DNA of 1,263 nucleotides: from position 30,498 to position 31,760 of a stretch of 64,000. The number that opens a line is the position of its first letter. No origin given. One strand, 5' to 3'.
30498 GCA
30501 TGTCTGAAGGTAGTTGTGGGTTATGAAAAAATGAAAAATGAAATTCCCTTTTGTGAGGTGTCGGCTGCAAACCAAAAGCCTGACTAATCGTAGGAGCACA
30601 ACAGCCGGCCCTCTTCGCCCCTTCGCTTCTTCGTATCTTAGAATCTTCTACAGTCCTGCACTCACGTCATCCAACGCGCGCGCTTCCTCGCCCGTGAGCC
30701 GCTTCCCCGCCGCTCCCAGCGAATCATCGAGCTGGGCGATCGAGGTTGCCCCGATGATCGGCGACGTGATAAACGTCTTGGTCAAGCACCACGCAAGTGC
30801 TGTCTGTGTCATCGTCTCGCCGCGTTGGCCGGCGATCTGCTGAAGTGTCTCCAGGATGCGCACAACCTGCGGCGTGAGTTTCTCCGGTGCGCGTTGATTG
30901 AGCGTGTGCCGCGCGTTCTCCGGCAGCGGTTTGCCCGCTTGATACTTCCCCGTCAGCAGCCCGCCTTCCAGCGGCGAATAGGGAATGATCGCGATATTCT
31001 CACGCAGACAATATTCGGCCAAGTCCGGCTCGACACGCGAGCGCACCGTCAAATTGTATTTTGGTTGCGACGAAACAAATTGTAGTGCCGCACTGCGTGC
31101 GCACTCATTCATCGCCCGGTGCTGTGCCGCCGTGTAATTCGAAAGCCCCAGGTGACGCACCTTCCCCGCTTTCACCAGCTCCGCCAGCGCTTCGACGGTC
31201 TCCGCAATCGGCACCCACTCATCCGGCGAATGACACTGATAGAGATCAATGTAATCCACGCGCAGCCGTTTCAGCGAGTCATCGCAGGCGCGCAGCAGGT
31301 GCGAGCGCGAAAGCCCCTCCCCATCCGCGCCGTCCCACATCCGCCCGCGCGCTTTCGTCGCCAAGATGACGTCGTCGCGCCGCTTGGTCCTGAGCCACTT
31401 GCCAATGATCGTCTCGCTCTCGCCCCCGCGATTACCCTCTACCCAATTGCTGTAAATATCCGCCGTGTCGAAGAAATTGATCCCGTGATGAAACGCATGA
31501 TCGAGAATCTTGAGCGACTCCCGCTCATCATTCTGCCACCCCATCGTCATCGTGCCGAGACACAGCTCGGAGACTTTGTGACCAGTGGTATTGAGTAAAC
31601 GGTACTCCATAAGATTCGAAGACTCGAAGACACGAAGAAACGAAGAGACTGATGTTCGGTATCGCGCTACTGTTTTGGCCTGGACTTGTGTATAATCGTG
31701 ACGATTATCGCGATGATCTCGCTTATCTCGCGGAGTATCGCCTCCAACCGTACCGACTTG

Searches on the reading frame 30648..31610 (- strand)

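Call 62: search_protein_families(library=pfam, proteins=[window:30648-31610:-], max_evalue=0.0001)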
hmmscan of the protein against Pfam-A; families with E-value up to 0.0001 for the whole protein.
window:30648-31610:- (320 aa): 1 family
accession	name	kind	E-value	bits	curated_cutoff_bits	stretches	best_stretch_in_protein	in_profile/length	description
PF00248.27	Aldo_ket_red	-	6e-82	275.4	24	1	15-316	1-289/291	Aldo/keto reductase family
